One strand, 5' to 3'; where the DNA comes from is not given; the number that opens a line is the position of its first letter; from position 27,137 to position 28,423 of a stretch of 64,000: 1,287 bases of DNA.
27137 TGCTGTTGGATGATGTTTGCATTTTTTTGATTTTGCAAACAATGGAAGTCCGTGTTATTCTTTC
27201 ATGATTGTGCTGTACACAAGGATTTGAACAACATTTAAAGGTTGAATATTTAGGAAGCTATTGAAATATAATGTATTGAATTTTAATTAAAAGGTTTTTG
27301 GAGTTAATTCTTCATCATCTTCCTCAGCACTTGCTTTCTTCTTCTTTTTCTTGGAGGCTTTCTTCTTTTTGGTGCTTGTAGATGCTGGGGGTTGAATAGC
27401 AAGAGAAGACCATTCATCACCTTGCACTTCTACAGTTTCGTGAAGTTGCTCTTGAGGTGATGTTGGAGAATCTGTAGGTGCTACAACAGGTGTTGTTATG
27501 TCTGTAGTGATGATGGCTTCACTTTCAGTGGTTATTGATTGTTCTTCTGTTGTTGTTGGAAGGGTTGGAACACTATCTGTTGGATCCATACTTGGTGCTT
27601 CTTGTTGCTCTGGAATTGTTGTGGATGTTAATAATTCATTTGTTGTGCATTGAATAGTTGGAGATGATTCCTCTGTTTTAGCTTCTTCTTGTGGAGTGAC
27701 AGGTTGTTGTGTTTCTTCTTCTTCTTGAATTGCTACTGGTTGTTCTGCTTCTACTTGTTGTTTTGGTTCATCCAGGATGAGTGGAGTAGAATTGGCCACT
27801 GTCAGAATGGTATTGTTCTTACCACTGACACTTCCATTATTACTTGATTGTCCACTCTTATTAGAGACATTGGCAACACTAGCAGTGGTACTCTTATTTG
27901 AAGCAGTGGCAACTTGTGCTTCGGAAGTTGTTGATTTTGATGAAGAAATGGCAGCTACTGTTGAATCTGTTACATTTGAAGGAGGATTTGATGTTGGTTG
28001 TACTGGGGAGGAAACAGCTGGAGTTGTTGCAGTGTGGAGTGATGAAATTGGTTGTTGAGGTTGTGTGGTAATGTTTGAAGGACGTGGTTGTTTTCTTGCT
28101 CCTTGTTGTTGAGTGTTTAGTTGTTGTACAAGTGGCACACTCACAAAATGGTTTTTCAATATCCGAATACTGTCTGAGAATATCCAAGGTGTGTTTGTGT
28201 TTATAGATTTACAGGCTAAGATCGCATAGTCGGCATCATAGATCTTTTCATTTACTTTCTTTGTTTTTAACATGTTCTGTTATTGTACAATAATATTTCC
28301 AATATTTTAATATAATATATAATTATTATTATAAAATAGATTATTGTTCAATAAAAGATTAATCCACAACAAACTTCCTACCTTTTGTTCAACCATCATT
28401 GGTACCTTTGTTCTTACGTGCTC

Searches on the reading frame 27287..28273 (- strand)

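Call 6: search_protein_families(library=pfam, proteins=[window:27287-28273:-], max_evalue=0.001)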
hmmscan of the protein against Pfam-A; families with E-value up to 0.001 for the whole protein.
window:27287-28273:- (328 aa): 0 families

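Call 47: search_protein_families(library=pfam, proteins=[window:27287-28273:-], max_evalue=0.01)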
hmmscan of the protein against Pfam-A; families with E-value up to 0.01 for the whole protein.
window:27287-28273:- (328 aa): 1 family
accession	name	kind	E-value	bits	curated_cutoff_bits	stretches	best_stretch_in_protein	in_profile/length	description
PF10167.14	BORCS8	-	0.0047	17.3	25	0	4-60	55-107/112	BLOC-1-related complex sub-unit 8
